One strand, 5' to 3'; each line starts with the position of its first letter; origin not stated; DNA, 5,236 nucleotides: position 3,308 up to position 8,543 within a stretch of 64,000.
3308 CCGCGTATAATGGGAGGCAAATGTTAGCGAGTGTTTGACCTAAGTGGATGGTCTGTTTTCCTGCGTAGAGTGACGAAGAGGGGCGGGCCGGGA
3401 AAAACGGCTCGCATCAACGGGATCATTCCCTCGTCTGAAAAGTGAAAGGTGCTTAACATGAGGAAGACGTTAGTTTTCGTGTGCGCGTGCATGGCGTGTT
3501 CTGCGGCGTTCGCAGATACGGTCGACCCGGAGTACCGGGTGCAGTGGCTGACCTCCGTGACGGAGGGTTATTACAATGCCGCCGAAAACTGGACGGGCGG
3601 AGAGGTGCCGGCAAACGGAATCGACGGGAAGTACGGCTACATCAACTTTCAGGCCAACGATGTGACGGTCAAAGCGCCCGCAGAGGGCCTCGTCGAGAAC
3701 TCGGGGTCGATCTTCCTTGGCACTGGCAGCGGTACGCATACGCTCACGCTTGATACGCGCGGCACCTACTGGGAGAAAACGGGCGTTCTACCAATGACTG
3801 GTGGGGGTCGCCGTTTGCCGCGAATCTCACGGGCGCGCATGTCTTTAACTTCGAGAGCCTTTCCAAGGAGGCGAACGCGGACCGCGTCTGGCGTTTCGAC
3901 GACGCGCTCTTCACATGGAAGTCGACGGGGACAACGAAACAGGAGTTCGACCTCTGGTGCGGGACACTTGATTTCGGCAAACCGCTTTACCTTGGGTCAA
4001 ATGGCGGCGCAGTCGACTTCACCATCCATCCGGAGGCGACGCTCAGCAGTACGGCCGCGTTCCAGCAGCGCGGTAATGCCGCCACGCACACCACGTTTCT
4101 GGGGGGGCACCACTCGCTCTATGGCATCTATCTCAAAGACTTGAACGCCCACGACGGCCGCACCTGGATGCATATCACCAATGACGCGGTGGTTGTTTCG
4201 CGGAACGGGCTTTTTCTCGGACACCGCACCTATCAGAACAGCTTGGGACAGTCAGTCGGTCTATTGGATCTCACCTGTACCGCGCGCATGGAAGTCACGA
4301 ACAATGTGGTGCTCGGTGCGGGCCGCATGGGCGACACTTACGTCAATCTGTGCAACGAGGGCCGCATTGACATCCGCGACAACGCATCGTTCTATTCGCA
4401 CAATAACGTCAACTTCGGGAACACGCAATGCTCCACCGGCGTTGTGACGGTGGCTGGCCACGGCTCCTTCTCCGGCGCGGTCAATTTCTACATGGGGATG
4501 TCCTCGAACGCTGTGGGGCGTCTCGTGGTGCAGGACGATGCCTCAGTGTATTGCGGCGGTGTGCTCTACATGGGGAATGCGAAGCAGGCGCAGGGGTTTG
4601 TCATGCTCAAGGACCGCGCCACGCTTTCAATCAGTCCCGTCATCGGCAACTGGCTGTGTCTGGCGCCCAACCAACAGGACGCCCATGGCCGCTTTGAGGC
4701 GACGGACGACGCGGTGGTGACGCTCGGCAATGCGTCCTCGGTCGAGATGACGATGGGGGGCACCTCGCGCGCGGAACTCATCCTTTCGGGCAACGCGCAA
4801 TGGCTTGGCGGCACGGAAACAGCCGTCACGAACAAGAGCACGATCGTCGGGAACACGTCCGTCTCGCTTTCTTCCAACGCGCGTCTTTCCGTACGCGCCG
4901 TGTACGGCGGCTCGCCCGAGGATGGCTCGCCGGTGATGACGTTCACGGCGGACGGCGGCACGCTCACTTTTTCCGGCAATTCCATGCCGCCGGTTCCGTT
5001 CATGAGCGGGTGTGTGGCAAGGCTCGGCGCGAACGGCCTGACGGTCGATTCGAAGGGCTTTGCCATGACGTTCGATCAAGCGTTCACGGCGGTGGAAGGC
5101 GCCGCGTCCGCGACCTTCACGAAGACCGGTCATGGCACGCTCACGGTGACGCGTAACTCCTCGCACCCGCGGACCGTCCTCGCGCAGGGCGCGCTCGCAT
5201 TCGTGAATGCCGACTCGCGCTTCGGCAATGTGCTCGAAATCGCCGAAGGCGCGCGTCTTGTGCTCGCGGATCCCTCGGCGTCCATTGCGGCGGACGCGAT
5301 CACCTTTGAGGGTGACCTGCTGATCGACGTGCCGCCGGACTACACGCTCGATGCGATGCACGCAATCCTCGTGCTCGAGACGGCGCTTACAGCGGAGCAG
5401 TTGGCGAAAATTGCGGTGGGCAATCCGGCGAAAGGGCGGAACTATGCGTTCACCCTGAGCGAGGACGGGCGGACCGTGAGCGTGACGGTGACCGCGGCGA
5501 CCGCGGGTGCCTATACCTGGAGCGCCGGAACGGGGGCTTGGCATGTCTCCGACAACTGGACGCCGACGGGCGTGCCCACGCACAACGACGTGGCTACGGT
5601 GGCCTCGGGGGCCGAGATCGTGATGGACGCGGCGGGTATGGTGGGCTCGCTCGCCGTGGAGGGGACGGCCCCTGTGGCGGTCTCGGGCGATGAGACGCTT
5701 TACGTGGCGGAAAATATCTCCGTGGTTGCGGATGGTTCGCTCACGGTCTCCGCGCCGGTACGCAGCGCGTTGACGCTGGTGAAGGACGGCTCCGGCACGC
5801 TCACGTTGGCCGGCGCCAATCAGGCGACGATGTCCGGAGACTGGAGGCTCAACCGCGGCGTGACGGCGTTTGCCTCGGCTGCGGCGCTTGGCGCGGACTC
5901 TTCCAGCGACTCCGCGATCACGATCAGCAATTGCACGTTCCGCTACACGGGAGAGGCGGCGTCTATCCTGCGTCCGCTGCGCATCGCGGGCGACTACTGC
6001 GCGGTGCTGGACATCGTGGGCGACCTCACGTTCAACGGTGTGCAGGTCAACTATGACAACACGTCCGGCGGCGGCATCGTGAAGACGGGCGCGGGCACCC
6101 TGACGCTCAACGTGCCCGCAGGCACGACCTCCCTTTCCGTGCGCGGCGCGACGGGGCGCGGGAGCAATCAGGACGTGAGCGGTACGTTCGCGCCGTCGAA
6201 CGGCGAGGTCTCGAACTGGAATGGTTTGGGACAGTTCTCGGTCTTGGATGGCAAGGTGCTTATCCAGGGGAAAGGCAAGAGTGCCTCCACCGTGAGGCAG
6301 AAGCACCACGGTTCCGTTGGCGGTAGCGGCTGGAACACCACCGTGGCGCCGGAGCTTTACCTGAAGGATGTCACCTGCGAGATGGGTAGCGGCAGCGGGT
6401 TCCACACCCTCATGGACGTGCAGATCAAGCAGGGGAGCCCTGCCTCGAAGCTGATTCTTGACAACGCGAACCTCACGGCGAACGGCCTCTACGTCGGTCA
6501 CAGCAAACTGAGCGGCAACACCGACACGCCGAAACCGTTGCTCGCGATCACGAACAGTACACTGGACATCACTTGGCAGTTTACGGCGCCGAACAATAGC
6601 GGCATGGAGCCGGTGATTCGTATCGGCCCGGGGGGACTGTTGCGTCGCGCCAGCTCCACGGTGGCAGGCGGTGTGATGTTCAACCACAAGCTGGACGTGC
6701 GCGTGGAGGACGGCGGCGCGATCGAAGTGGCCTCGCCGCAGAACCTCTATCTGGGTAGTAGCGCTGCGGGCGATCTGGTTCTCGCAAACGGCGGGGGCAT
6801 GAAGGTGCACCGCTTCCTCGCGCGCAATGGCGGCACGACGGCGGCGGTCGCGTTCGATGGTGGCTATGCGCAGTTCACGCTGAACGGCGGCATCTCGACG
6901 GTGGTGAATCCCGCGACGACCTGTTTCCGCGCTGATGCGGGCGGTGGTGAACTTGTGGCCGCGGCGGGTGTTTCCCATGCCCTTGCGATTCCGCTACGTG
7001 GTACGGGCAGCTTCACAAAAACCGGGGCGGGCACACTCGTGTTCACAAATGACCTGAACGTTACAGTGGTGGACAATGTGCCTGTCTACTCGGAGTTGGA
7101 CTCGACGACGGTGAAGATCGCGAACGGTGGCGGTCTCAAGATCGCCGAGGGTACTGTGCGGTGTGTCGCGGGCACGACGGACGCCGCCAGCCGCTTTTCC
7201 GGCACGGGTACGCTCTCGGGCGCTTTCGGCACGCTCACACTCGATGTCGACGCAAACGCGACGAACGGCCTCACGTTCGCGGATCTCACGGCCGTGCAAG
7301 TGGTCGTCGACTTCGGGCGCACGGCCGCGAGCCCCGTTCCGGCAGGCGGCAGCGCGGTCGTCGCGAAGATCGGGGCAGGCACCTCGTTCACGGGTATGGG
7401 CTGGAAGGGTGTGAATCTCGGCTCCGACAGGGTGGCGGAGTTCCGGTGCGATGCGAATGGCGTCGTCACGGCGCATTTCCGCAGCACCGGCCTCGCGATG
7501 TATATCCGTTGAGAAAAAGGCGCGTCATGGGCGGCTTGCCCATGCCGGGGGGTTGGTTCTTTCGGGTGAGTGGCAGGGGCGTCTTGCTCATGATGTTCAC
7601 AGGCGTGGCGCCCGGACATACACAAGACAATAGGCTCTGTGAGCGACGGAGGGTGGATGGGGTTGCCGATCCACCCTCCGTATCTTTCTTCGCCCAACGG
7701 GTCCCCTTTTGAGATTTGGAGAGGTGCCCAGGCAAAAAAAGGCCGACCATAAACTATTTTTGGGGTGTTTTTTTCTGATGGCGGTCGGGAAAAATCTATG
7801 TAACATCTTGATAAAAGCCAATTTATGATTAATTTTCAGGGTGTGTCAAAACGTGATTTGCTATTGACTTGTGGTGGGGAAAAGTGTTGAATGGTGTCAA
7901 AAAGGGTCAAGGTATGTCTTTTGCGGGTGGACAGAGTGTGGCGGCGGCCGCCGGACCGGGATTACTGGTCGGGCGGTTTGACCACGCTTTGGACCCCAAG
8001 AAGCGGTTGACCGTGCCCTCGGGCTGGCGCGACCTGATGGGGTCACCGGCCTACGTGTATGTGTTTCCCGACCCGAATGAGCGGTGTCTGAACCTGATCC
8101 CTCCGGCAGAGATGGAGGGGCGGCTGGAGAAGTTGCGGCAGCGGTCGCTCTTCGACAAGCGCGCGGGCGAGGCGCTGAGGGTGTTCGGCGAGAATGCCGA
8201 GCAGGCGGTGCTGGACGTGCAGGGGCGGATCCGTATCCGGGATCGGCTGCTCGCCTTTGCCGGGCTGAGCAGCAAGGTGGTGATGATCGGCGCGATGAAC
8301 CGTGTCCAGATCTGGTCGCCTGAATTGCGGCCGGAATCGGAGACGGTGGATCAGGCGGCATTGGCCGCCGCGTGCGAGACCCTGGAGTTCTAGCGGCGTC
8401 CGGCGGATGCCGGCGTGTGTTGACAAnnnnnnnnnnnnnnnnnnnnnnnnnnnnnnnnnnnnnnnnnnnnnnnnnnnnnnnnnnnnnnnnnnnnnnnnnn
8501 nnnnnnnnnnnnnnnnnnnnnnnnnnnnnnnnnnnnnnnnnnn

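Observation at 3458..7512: Giant PATR surface-protein gene interrupted by a frameshift near 3772-3790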

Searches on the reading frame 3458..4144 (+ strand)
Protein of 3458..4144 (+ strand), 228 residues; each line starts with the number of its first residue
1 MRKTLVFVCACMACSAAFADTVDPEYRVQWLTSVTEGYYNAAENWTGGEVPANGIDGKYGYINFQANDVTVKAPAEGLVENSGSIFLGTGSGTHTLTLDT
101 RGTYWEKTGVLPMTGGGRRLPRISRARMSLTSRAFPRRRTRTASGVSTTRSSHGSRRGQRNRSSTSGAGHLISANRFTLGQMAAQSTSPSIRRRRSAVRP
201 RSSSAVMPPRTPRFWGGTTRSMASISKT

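Call 17: find_encoding_contigs(protein=window:3458-4144:+, flank=3000, max_places=10)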
Protein window:3458-4144:+ (228 aa): 19 contigs read that carry it; 8 places shown.
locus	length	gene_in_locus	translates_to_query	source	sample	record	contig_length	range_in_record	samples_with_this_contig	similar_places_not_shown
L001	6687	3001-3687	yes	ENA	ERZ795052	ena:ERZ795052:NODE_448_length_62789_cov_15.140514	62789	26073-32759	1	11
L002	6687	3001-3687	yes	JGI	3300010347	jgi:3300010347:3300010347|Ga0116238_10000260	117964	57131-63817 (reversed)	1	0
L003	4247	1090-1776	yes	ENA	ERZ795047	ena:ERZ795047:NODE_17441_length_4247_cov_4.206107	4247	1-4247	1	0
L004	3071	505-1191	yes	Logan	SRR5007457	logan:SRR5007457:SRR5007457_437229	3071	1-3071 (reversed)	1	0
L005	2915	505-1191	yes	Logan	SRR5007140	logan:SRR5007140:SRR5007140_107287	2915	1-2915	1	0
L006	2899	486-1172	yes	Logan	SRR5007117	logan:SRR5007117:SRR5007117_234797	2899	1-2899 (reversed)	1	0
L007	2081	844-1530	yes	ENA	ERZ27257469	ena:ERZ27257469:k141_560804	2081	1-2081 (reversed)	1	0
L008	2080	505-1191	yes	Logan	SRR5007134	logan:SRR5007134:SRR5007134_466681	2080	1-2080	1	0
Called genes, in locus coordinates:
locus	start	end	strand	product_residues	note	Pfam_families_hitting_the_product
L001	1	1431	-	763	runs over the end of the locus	PF16586:DUF5060 (faint)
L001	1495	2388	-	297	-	PF01261:AP_endonuc_2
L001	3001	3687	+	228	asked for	-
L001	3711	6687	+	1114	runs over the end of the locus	PF12951:PATR (faint)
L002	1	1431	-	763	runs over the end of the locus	PF16586:DUF5060 (faint)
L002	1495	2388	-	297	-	PF01261:AP_endonuc_2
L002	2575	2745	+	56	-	-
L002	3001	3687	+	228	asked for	-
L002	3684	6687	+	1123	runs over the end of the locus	PF12951:PATR (faint)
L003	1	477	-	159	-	?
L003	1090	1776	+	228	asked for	-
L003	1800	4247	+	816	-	?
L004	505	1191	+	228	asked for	-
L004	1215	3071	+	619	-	?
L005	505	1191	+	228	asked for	-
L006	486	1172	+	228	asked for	-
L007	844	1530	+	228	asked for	-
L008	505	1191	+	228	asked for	-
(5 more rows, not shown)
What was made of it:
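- The exact 228-aa frameshift product is encoded on 19 contigs (call 17).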

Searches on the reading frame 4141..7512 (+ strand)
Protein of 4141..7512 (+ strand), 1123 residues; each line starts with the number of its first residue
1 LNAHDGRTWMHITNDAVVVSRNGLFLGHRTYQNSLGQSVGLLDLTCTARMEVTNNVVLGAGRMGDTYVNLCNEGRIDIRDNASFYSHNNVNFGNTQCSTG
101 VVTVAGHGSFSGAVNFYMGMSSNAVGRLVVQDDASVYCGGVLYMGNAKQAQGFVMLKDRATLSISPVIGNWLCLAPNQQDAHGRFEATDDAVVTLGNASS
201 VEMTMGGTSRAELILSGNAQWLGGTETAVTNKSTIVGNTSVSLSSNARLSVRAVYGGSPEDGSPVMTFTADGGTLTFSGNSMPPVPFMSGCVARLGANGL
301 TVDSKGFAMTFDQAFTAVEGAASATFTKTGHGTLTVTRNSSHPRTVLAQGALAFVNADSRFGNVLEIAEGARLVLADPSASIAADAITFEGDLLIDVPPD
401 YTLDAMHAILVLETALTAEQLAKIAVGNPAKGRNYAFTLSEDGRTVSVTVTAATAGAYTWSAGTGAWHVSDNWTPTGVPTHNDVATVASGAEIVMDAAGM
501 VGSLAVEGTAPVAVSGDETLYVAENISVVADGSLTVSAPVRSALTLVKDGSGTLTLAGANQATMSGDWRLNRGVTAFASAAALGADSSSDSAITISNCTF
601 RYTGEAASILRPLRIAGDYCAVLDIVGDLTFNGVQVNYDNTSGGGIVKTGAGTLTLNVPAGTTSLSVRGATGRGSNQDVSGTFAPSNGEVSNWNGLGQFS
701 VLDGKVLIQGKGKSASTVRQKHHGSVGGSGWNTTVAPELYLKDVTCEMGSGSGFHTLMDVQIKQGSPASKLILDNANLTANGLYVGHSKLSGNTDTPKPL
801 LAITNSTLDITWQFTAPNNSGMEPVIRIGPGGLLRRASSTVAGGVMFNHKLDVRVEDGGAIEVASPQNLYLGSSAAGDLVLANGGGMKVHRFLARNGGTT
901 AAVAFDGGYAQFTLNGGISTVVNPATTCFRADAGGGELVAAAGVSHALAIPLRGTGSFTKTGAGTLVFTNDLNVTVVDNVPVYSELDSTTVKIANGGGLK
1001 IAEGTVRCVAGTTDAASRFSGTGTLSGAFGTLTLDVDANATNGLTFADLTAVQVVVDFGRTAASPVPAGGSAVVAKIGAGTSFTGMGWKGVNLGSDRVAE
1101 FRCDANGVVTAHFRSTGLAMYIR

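Call 16: find_encoding_contigs(protein=window:4141-7512:+, flank=3000, max_places=10)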
Protein window:4141-7512:+ (1123 aa): no gene with exactly this product is on record in the collection.

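Call 68: predict_structure(alignment_id=A4)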
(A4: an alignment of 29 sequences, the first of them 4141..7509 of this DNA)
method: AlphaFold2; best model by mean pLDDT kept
length: 1123 residues; sequences in the alignment: 29
mean_pLDDT: 91.8   pTM: 0.74
mean pLDDT of the five models: 91.8, 90.3, 90.2, 90.0, 89.3
residues with pLDDT >= 90: 872; 70-90: 219; 50-70: 24; < 50: 8
segments of 3 or more residues with pLDDT < 50: 1-3, 1119-1123
pLDDT, mean of each block of 10 residues (from residue 1): 69 94 86 77 96 94 79 95 96 94 97 93 96 94 94 97 71 92 97 86 92 97 89 94 97 93 94 91 88 96 90 93 93 91 94 87 93 88 93 89 92 93 90 92 94 93 94 94 95 94 96 94 95 96 90 95 85 96 85 94 94 90 96 86 84 94 84 75 94 93 98 88 93 95 95 88 96 97 94 94 97 92 96 91 89 96 93 94 96 91 97 96 94 96 97 96 97 87 91 93 96 92 95 93 95 93 90 94 91 90 94 72 38
secondary structure, 60 per line:
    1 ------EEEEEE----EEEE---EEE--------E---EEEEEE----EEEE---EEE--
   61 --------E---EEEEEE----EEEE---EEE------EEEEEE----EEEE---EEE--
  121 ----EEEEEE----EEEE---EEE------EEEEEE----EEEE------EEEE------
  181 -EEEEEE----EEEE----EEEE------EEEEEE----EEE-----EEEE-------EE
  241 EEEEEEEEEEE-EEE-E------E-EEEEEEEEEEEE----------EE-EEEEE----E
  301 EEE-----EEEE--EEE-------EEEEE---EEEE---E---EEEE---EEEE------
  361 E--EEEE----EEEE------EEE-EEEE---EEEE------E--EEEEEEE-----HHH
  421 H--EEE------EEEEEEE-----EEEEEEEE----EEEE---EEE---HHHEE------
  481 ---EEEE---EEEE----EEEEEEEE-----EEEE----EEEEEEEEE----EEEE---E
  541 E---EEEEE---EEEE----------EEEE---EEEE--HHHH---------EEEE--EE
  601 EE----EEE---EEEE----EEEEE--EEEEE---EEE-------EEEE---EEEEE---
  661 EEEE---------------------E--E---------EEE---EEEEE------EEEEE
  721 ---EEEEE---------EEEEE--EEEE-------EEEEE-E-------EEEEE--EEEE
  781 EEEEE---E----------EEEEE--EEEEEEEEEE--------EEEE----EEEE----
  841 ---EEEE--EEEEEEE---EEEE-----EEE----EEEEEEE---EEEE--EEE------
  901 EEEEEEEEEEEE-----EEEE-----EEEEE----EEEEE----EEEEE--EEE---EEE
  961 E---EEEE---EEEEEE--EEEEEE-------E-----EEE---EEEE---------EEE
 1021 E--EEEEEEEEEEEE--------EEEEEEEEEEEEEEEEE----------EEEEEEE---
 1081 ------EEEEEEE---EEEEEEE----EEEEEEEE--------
elements in order (helices of 4 or more, strands of 3 or more residues): E7-12 E17-20 E24-26 E39-44 E49-52 E56-58 E73-78 E83-86 E90-92 E99-104 E109-112 E116-118 E125-130 E135-138 E142-144 E151-156 E161-164 E171-174 E182-187 E192-195 E200-203 E210-215 E220-222 E228-231 E239-251 E253-255 E266-277 E291-295 E300-303 E309-312 E315-317 E325-329 E333-336 E344-347 E351-354 E364-367 E372-375 E382-384 E386-389 E393-396 E406-412 H418-421 E424-426 E433-439 E445-452 E457-460 E464-466 E484-487 E491-494 E499-506 E512-515 E520-528 E533-536 E545-549 E553-556 E567-570 E574-577 H580-583 E593-596 E599-602 E607-609 E613-616 E621-625 E628-632 E636-638 E646-649 E653-657 E661-664 E699-701 E705-709 E716-720 E724-728 E738-742 E745-748 E756-760 E770-774 E777-785 E800-804 E807-816 E825-828 E833-836 E844-847 E850-856 E860-863 E869-871 E876-882 E886-889 E892-894 E901-912 E918-921 E927-931 E936-940 E945-949 E952-954 E958-961 E965-968 E972-977 E980-985 E999-1001 E1005-1008 E1018-1021 E1024-1035 E1044-1060 E1071-1077 E1087-1093 E1097-1103 E1108-1115
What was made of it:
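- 3787..7512 (+): Remaining 1,241 codons of the ancestral coding sequence, now in the -1 frame. The stretch is still open and lacks its own signal peptide and ribosome-binding site. Public annotation calls only 4168-7512 (1,114 aa) or 4141-7512 (1,123 aa). AlphaFold model of 4141-7509: pLDDT 91.8, continuous beta-helix (call 68).
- On Classical (type Va) autotransporter: In the model the C-terminus forms ordinary beta-strands, judged from the secondary-structure string only (call 68).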

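Call 70: fold_search(model_id=the predicted structure, library=pdb)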
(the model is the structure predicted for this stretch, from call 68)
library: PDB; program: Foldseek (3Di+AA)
matches with E <= 10: 88; with E <= 0.001: 0
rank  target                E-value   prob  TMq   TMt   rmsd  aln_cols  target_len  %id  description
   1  7koh_B                2.1e-03  0.30  0.09  0.14  27.0      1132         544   10  Crystal structure of antigen 43 from Escherichia coli EDL933 (released 2022-03-09)
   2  3ak5_C                2.9e-02  0.20  0.11  0.12  30.5      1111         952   11  Hemoglobin protease (Hbp) passenger missing domain-2 (released 2010-10-06)
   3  7koh_A                3.0e-02  0.15  0.10  0.16  25.1      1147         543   10  Crystal structure of antigen 43 from Escherichia coli EDL933 (released 2022-03-09)
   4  3ak5_D                3.4e-02  0.23  0.13  0.14  34.5      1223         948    9  Hemoglobin protease (Hbp) passenger missing domain-2 (released 2010-10-06)
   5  9mne_B                7.5e-02  0.12  0.11  0.12  31.8      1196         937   10  Crystal structure of enteropathogenic Escherichia coli EspC (released 2025-10-29)
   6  1wxr                  9.3e-02  0.13  0.11  0.12  26.4      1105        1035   10  Crystal structure of Heme Binding protein, an autotransporter hemoglobine protease from pathogenic Escherichia coli (released 2005-03-01)
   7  3h09_B                1.0e-01  0.41  0.17  0.19  19.6       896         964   10  The structure of Haemophilus influenzae IgA1 protease (released 2009-04-21)
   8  3sze                  1.0e-01  0.09  0.11  0.12  24.6      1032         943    9  Crystal structure of the passenger domain of the E. coli autotransporter EspP (released 2011-10-12)
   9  7koh_D                1.1e-01  0.10  0.09  0.14  25.4      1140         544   10  Crystal structure of antigen 43 from Escherichia coli EDL933 (released 2022-03-09)
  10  3ak5_A                1.1e-01  0.07  0.08  0.09  28.8      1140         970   10  Hemoglobin protease (Hbp) passenger missing domain-2 (released 2010-10-06)
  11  7ko9                  1.8e-01  0.18  0.14  0.21  15.8       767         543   11  Crystal structure of antigen 43 from uropathogenic Escherichia coli UTI89 (released 2022-03-09)
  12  7koh_C                1.9e-01  0.15  0.13  0.20  22.1      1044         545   10  Crystal structure of antigen 43 from Escherichia coli EDL933 (released 2022-03-09)
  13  5gkd_A                2.1e-01  0.07  0.11  0.14  26.7       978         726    9  Structure of PL6 family alginate lyase AlyGC (released 2017-02-08)
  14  4q1q_A                2.2e-01  0.89  0.15  0.43   9.2       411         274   12  Crystal structure of TibC-catalyzed hyper-glycosylated TibA55-350 fragment (released 2014-09-17)
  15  3h09_A                2.4e-01  0.20  0.18  0.20  20.8       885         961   12  The structure of Haemophilus influenzae IgA1 protease (released 2009-04-21)
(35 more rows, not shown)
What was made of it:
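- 3787..7512 (+): The best fold matches are autotransporter passengers (call 70).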

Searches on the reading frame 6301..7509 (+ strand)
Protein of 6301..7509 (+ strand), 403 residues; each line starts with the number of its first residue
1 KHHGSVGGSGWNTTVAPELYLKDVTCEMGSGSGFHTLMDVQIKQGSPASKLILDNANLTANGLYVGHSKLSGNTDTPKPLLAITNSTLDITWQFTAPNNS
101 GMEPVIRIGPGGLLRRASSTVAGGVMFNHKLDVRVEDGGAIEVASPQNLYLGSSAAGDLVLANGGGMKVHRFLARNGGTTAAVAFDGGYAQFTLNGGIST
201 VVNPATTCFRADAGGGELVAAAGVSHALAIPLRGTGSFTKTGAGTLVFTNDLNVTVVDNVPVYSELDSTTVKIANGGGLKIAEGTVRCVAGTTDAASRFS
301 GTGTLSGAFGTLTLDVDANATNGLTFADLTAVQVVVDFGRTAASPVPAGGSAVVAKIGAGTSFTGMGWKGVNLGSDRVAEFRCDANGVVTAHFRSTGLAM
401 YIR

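Call 59: search_protein_families(library=pfam, proteins=[window:6301-7509:+], max_evalue=1)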
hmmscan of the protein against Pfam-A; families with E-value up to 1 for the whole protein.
window:6301-7509:+ (403 aa): 1 family
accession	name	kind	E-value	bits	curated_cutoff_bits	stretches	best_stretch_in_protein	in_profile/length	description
PF12951.13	PATR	-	0.021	15.3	27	1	238-251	1-14/30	Passenger-associated-transport-repeat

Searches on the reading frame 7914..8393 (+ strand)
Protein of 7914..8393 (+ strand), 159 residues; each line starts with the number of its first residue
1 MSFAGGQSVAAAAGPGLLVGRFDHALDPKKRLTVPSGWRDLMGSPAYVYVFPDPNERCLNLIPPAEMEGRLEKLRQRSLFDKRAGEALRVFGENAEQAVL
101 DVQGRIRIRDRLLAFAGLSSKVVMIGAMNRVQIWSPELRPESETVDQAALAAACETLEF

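Call 49: find_encoding_contigs(protein=window:7914-8393:+, flank=6000, max_places=10)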
Protein window:7914-8393:+ (159 aa): 23 contigs read that carry it; 7 places shown.
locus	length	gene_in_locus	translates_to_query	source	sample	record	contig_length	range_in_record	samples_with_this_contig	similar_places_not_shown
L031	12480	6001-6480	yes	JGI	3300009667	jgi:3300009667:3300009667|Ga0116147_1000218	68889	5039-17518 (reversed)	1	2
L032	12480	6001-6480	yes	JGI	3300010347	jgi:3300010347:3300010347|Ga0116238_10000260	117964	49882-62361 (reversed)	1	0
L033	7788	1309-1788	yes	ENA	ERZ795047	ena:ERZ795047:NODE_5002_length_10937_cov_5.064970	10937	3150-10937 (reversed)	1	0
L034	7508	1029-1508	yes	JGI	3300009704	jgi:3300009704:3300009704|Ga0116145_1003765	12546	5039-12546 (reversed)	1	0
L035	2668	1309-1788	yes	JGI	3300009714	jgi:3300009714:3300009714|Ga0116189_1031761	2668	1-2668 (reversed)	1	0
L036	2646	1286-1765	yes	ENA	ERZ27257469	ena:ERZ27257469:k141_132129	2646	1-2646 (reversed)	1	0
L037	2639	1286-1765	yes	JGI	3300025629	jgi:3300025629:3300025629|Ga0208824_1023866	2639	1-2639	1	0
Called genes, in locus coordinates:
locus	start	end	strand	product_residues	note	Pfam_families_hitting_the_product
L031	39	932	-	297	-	PF01261:AP_endonuc_2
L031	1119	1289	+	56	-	-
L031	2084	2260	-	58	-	-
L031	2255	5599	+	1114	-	PF12951:PATR (faint)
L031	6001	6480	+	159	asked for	PF02381:MraZ (weak)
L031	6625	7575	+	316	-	PF01795:Methyltransf_5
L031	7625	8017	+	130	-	-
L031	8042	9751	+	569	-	PF03717:PBP_dimer, PF00905:Transpeptidase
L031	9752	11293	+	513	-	PF01225:Mur_ligase, PF08245:Mur_ligase_M, PF02875:Mur_ligase_C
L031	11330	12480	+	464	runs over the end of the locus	PF01225:Mur_ligase, PF08245:Mur_ligase_M, PF02875:Mur_ligase_C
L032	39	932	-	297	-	PF01261:AP_endonuc_2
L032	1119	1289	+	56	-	-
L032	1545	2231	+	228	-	-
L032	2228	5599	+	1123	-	PF12951:PATR (faint)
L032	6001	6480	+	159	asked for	PF02381:MraZ (weak)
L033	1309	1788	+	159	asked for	PF02381:MraZ (weak)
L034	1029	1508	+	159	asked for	PF02381:MraZ (weak)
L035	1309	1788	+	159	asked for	PF02381:MraZ (weak)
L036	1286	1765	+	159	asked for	PF02381:MraZ (weak)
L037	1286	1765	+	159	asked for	PF02381:MraZ (weak)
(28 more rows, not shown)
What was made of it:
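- Tried and rejected: The 228-aa product and MraZ worked instead (calls 17, 49).
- The strain's MraZ is encoded on 23 contigs (call 49).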
